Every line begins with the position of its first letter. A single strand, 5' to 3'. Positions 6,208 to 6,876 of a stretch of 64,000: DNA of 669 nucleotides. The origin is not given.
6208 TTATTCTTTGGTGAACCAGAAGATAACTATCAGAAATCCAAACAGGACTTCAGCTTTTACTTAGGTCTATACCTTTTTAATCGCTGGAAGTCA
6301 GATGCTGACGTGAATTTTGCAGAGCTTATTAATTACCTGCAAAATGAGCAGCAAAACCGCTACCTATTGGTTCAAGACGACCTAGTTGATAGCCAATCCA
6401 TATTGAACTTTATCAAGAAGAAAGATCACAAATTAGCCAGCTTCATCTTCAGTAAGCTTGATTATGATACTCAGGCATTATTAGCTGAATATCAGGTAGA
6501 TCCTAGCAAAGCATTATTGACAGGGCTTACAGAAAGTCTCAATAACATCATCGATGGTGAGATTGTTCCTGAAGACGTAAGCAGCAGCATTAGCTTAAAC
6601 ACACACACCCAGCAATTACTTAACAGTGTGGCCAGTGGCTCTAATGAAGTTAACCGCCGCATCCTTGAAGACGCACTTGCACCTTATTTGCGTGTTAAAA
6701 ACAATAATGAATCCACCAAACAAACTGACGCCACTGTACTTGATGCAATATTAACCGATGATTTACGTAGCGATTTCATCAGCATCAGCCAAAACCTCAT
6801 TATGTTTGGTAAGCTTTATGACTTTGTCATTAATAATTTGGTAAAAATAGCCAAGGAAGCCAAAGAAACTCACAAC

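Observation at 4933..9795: Whole biotin carboxylase holoenzyme in one chain, with an unusual CT-alpha / linker / CT-beta / BC / BCCP order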

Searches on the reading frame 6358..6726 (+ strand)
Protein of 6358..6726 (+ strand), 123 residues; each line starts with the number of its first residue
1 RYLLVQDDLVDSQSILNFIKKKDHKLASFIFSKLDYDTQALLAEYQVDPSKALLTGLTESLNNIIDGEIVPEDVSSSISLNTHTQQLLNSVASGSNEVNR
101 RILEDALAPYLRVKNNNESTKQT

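Call 62: search_protein_representatives(alignment_id=A3)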
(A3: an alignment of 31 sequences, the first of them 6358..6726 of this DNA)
Query: 31 sequences, 125 profile positions. Proteins with E-value up to 0.001 (for the whole library): 1358; up to 1e-10: 196; up to 1e-30: 6. The best 150 are listed.
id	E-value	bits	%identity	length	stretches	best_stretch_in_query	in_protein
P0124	1.3e-89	313.0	-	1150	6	3-114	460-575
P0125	7.1e-38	145.8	-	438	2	2-122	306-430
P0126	3.4e-33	130.7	-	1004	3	2-114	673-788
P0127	1.6e-31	125.3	-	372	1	1-122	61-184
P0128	2.0e-31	125.0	-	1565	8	6-122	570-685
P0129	8.4e-31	122.9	-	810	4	3-120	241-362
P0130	2.5e-28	115.0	-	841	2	3-117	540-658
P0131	5.1e-28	113.9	-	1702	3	4-115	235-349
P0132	3.9e-27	111.1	-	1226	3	7-121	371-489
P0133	6.6e-26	107.1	-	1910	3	5-116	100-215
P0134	1.8e-25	105.7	-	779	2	1-117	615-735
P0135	2.3e-25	105.4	-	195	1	1-120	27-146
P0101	2.9e-25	105.0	-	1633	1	2-116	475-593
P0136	2.1e-24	102.3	-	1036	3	2-114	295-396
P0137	4.6e-24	101.2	-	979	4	2-115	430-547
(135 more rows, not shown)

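Call 64: search_protein_families(library=pfam, proteins=[P0124, P0125, P0126, P0127, P0128, P0129, P0130, P0132, P0134, P0135], max_evalue=0.01)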
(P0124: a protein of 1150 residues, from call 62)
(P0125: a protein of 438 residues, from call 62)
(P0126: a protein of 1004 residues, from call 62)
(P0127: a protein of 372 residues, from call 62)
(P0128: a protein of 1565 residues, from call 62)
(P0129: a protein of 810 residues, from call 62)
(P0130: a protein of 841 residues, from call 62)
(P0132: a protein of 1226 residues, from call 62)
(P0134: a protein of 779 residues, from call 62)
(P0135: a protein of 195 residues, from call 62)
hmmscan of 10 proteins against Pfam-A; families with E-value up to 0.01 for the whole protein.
P0124 (1150 aa): 5 families
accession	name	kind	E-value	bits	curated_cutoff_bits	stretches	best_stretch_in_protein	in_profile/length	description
PF11829.13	DUF3349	-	9.9e-06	26.7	28.3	0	508-570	30-91/94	Protein of unknown function (DUF3349)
PF17816.7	PDZ_4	-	1.2e-05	26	23.1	0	522-561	55-94/114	PDZ domain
PF22979.2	HTH_69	-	3.8e-05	23.9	27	0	666-680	18-32/69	Winged helix-turn-helix domain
PF20930.2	Dicer_PBD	-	0.0011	19.5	26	0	510-542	52-84/100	Dicer, partner-binding domain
PF09655.15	Nitr_red_assoc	-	0.0016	19.3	25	0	522-547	109-134/144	Conserved nitrate reductase-associated protein (Nitr_red_assoc)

P0125 (438 aa): 1 family
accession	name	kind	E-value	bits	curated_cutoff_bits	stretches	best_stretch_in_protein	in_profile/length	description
PF04390.17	LptE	-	6.8e-11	43.3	23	1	45-156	1-102/118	Lipopolysaccharide-assembly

P0126 (1004 aa): 1 family
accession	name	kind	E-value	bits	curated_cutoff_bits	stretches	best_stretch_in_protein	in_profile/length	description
PF03169.20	OPT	-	8.6e-68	229.9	25.8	2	54-503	1-493/623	OPT oligopeptide transporter protein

P0127 (372 aa): 0 families

P0128 (1565 aa): 3 families
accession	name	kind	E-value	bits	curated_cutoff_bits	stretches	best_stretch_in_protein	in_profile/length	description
PF20581.3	DUF6785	-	1.2e-44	153.2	25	2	1059-1427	137-497/498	Family of unknown function (DUF6785)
PF20580.3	DUF6784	-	3.7e-19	69.2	26.4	1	1457-1547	1-91/101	Domain of unknown function (DUF6784)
PF12553.13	DUF3742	-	0.0042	17.6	27.2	0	1025-1095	12-85/120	Protein of unknown function (DUF3742)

P0129 (810 aa): 7 families
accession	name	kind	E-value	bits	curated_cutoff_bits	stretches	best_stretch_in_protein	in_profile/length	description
PF04278.17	Tic22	-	3.4e-06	27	23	0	227-331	141-241/244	Tic22-like family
PF00352.27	TBP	-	4.2e-06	26.9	22.9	0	547-573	20-47/85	Transcription factor TFIID (or TATA-binding protein, TBP)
PF21648.2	M1E1E6-like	-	0.00014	22.5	27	0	299-320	51-72/104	Integron cassette protein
PF04353.18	Rsd_AlgQ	-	0.00058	20.3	35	0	616-656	67-107/150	Regulator of RNA polymerase sigma(70) subunit, Rsd/AlgQ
PF04078.19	Rcd1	-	0.0026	17.6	37.7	0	495-526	137-168/260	Cell differentiation family, Rcd1-like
PF07956.16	DUF1690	-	0.0032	18.4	29.7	0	496-533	12-49/139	Protein of Unknown function (DUF1690)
PF00856.33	SET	-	0.0043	17.9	22.4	0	422-558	4-100/105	SET domain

P0130 (841 aa): 1 family
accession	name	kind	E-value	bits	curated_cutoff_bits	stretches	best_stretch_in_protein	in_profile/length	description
PF00305.24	Lipoxygenase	-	2e-07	30.3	23.6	1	360-539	303-488/673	Lipoxygenase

P0132 (1226 aa): 3 families
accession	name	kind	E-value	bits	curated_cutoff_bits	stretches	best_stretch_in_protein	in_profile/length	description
PF03781.23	FGE-sulfatase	-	3.5e-37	128.9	23.3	1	985-1222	36-254/255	Sulfatase-modifying factor enzyme 1-like domain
PF00069.31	Pkinase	-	6.1e-37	127.9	31.7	1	66-331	2-254/263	Protein kinase domain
PF07714.23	PK_Tyr_Ser-Thr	-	1.2e-29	103.8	23.1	1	66-330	2-250/258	Protein tyrosine and serine/threonine kinase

P0134 (779 aa): 3 families
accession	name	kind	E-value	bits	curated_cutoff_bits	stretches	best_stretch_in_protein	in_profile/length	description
PF03023.19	MurJ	-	6.9e-69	233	27.4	1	43-475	1-433/451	Lipid II flippase MurJ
PF13440.11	Polysacc_synt_3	-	2.9e-11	43.6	23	1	56-347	11-284/293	Polysaccharide biosynthesis protein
PF01554.23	MatE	-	2.7e-10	40.6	24.9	1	245-409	1-160/161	MatE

P0135 (195 aa): 0 families

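Call 65: list_cluster_members(proteins=[P0124, P0125, P0126, P0127, P0128, P0129, P0130, P0132, P0134, P0135])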
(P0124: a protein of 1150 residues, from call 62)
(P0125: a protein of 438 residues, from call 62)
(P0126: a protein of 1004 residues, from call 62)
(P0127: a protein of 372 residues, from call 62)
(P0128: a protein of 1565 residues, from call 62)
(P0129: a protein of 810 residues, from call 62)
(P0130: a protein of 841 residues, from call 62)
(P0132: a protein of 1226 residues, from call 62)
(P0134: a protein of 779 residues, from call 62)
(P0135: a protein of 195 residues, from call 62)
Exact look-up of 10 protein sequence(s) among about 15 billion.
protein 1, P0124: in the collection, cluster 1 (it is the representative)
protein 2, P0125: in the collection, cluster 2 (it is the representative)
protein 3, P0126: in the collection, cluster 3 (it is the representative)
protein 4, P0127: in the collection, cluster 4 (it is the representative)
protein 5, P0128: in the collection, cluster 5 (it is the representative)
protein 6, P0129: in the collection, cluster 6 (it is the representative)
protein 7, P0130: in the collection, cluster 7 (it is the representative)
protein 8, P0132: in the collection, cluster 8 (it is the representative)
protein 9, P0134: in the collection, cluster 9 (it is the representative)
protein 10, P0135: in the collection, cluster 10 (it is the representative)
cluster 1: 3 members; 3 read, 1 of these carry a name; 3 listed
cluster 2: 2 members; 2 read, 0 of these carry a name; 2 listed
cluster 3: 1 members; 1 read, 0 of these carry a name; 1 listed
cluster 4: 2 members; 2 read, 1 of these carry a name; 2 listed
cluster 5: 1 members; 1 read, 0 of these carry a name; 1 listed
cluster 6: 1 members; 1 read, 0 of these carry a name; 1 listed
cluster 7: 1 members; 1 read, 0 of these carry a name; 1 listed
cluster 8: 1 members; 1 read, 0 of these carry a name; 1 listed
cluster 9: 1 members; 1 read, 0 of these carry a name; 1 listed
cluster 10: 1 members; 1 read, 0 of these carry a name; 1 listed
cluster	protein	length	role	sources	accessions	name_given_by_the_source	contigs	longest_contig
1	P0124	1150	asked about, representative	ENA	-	-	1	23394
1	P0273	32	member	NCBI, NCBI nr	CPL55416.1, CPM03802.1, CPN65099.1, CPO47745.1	Uncharacterised protein [Bordetella pertussis]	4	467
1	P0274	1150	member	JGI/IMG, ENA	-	-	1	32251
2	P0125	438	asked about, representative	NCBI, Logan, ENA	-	-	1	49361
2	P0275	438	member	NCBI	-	-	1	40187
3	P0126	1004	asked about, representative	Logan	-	-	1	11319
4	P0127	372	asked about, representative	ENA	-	-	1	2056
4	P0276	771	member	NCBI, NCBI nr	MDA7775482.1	hypothetical protein N8993_15020, partial [Pseudomonadales bacterium] | hypothetical protein [Pseudomonadales bacterium]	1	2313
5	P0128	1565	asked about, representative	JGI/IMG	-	-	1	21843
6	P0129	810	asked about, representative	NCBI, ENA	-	-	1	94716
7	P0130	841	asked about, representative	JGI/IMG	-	-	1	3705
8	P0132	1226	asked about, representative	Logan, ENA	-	-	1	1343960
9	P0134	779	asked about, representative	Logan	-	-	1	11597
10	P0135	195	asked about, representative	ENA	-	-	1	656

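Call 66: search_solved_structures(query=A3, max_evalue=1)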
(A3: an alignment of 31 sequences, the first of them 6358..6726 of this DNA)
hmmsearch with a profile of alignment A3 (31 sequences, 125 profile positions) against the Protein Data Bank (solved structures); distinct sequences matched with E-value up to 1: 0.

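Call 72: search_protein_families(library=ncbifam, proteins=[P0124, P0125, window:6358-6726:+], max_evalue=0.01)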
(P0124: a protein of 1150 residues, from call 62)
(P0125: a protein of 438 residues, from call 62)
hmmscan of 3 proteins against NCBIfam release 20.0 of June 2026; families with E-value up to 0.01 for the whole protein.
P0124 (1150 aa): 0 families

P0125 (438 aa): 1 family
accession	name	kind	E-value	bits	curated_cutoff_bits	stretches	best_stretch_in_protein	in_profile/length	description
NF008062.1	PRK10796.1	equivalog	0.0027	17.6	235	0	18-45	4-31/181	LPS assembly lipoprotein LptE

window:6358-6726:+ (123 aa): 0 families

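Call 73: predict_structure(alignment_id=A3)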
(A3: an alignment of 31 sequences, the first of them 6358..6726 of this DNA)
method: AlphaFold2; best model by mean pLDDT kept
length: 123 residues; sequences in the alignment: 31
mean_pLDDT: 92.8   pTM: 0.85
mean pLDDT of the five models: 92.8, 92.5, 92.5, 92.0, 91.6
residues with pLDDT >= 90: 107; 70-90: 8; 50-70: 3; < 50: 5
segments of 3 or more residues with pLDDT < 50: 119-123
pLDDT, mean of each block of 10 residues (from residue 1): 95 98 97 98 96 98 97 97 94 90 97 71 46
secondary structure, 60 per line:
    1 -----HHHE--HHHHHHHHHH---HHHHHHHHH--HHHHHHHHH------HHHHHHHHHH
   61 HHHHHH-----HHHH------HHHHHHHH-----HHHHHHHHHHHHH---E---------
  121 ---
elements in order: H12-21 H25-33 H36-44 H51-66 H72-75 H82-89 H95-107

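Call 76: find_homologous_proteins(query=P0125, max_evalue=0.00001)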
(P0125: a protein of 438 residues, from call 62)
Query P0125 (438 aa): 165 proteins with E <= 0.00001 among 8000 candidates; the best 120 are listed.
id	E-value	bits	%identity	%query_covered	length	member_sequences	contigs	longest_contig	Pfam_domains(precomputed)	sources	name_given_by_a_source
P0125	7.6e-286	966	100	100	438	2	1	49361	PF04390.18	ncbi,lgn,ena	-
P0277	3.0e-173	595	66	94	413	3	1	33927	PF04390.18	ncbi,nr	ncbi:MAG: LPS assembly lipoprotein LptE [Nitrospirae bacterium]|nr:LPS assembly lipoprotein LptE [Ni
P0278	3.8e-162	558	58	100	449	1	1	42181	PF04390.18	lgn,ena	-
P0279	3.7e-121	423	50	93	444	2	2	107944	PF04390.18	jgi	jgi:hypothetical protein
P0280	2.2e-118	414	49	96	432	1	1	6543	-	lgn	-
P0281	1.6e-117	411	49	90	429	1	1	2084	PF04390.18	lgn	-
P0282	8.6e-110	386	60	67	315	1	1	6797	PF04390.18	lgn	-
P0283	1.1e-106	375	61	63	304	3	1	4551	PF04390.18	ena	-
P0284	4.5e-104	367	58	68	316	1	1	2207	PF04390.18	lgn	-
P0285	4.1e-96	341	57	66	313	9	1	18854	PF04390.18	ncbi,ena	-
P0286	6.0e-96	340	57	66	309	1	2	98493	PF04390.18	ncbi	ncbi:MAG: LPS assembly lipoprotein LptE [Nitrospirota bacterium]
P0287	6.0e-96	340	57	66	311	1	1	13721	PF04390.18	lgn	-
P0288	6.2e-96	340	57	66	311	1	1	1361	PF04390.18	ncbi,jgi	-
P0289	6.4e-96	340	57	66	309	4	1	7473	PF04390.18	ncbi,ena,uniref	ncbi:LptE family protein [Dissulfurispira sp.]|uniref:LptE family protein n=1 Tax=Dissulfurispira sp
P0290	4.6e-95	337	57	65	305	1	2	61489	PF04390.18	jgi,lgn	jgi:hypothetical protein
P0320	1.3e-24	105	50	26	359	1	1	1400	PF10502.15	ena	-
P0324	2.5e-22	98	46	26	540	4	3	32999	PF02378.24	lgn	-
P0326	5.6e-21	93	47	29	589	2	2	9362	PF01336.32,PF00152.26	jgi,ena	jgi:asparaginyl-tRNA synthetase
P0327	1.4e-20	92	52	25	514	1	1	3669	PF00953.27,PF10555.15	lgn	-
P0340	1.3e-15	76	41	27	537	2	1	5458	PF02687.28,PF12704.15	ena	-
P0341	1.7e-15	75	38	29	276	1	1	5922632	PF06439.19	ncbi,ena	-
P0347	2.3e-14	71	36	25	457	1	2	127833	PF02653.22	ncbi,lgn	-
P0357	5.4e-13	67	42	26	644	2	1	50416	PF01554.24,PF03023.20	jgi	jgi:putative peptidoglycan lipid II flippase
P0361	1.8e-12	65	38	27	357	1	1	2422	PF02517.22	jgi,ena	-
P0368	1.0e-11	63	39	26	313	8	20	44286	PF08534.17,PF00578.28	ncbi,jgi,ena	jgi:peroxiredoxin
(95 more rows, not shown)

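Call 77: fold_search(model_id=the predicted structure, library=pdb)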
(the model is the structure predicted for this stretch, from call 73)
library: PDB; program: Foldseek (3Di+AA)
matches with E <= 10: 53; with E <= 0.001: 0
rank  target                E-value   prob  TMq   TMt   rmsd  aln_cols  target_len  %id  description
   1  5ts9_F                1.9e+00  0.03  0.19  0.15  15.5       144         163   16  Crystal structure of Chorismate mutase from Burkholderia phymatum (released 2016-11-23)
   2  5ts9_B                2.1e+00  0.03  0.17  0.15  16.0       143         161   17  Crystal structure of Chorismate mutase from Burkholderia phymatum (released 2016-11-23)
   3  5ts9_C                2.2e+00  0.03  0.19  0.16  14.9       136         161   13  Crystal structure of Chorismate mutase from Burkholderia phymatum (released 2016-11-23)
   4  7r0r_MODEL_1_A        3.1e+00  0.05  0.21  0.13  13.8       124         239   12  Solution structure of the designed Armadillo repeat protein N(A4)M4C(AII) refined by pseudocontact shifts (released 2022-06-22)
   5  4eva_C                3.8e+00  0.04  0.20  0.08  11.6       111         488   14  Crystal Structure of Mouse Catenin beta-59 in 5.6M urea (released 2013-05-01)
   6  4db8_C                4.0e+00  0.03  0.20  0.12  13.4       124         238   11  Designed Armadillo-repeat Protein (released 2012-05-16)
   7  5kdp_C                4.3e+00  0.04  0.21  0.05  11.1       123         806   12  E491A mutant of choline TMA-lyase (released 2016-09-28)
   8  3cz0_A                4.3e+00  0.02  0.19  0.20  12.3       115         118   13  Dimeric crystal structure of a pheromone binding protein from Apis mellifera in complex with the n-butyl benzene sulfo (released 2009-04-28)
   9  3d76                  5.0e+00  0.02  0.18  0.19  12.5       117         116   13  Crystal structure of a pheromone binding protein mutant D35N, from Apis mellifera, soaked at pH 7.0 (released 2009-05-26)
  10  5fav_B                5.6e+00  0.03  0.21  0.05  11.1       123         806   12  E491Q mutant of choline TMA-lyase (released 2016-09-28)
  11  4u2p_B                5.6e+00  0.01  0.17  0.04  20.2       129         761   10  Full-length AMPA subtype ionotropic glutamate receptor GluA2 in the apo state (released 2014-08-20)
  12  6ajg                  5.9e+00  0.03  0.22  0.05  12.2       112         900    8  Crystal structure of mycolic acid transporter MmpL3 from Mycobacterium smegmatis complexed with SQ109 (released 2018-12-26)
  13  6cnz_B                5.9e+00  0.02  0.19  0.15  15.7       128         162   11  Crystal Structure of Chorismate Mutase from Burkholderia thailandensis (released 2018-03-21)
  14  6gwd_H                6.3e+00  0.04  0.21  0.18   9.4       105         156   15  Tubulin:iiH5 alphaRep complex (released 2019-01-30)
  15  6s9m_E                6.3e+00  0.03  0.21  0.11  13.0       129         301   12  Designed Armadillo Repeat protein Lock2 fused to target peptide KRKRKAKITW (released 2020-02-19)
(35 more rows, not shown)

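Call 83: search_protein_families(library=pfam, proteins=[P0326, P0327, P0368, P0357, P0340, P0324, P0347, P0361, P0320, P0341], max_evalue=0.00001)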
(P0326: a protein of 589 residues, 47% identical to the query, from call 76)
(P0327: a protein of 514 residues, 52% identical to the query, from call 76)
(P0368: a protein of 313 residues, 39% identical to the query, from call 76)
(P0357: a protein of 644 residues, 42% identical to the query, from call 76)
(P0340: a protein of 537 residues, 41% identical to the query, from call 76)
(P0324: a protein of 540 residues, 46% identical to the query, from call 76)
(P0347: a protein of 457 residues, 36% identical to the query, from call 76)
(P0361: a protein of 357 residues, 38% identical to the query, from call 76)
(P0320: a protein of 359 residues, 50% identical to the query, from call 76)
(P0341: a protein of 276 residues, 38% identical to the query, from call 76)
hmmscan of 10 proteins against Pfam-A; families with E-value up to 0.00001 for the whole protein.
P0326 (589 aa): 2 families
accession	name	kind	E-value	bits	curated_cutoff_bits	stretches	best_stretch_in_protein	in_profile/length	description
PF00152.25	tRNA-synt_2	-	3.6e-60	204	25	2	310-582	71-306/308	tRNA synthetases class II (D, K and N)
PF01336.31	tRNA_anti-codon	-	1.3e-10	41.5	27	1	23-96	4-73/75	OB-fold nucleic acid binding domain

P0327 (514 aa): 2 families
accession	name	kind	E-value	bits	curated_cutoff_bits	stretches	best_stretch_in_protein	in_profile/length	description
PF00953.26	Glycos_transf_4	-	7.5e-33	114.2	27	1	308-430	50-158/160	Glycosyl transferase family 4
PF10555.14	MraY_sig1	-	5.3e-06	26.1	20.1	1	77-89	1-13/13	Phospho-N-acetylmuramoyl-pentapeptide-transferase signature 1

P0368 (313 aa): 2 families
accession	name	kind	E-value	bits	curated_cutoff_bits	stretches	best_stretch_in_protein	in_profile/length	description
PF00578.27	AhpC-TSA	-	3e-31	108.4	26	1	40-142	2-103/124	AhpC/TSA family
PF08534.16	Redoxin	-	2.1e-18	67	26.6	1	39-153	2-118/148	Redoxin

P0357 (644 aa): 2 families
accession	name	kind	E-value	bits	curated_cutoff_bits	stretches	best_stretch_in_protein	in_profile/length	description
PF03023.19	MurJ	-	3.4e-102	342.8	27.4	2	224-587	77-437/451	Lipid II flippase MurJ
PF01554.23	MatE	-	3.6e-08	33.7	24.9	1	355-519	1-160/161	MatE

P0340 (537 aa): 2 families
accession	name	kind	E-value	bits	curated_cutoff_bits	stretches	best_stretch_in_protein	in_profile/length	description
PF02687.27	FtsX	-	3.4e-18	66.3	25.5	1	397-530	2-120/120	FtsX-like permease C-terminal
PF12704.14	MacB_PCD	-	7.4e-13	49.7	27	1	26-251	1-206/207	MacB-like periplasmic core domain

P0324 (540 aa): 1 family
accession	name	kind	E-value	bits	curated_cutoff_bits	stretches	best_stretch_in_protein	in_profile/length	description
PF02378.23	PTS_EIIC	-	2.3e-41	142.4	30.7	1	178-457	34-318/319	Phosphotransferase system, EIIC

P0347 (457 aa): 1 family
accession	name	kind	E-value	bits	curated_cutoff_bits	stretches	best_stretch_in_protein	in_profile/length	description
PF02653.21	BPD_transp_2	-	6.7e-48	163.6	26.8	2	304-441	136-269/269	Branched-chain amino acid transport system / permease component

P0361 (357 aa): 1 family
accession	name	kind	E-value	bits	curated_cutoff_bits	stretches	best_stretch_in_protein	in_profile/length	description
PF02517.21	Rce1-like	-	7.8e-22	77.8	22.4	1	252-338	4-92/93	Type II CAAX prenyl endopeptidase Rce1-like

P0320 (359 aa): 1 family
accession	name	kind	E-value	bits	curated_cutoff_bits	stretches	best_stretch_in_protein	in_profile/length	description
PF10502.14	Peptidase_S26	-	5e-50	170.2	22.9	1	137-324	2-168/168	Signal peptidase, peptidase S26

P0341 (276 aa): 1 family
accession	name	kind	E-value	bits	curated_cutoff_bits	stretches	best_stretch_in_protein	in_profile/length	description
PF06439.18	3keto-disac_hyd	-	2.2e-06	28.3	26.8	0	183-225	23-68/187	3-keto-disaccharide hydrolase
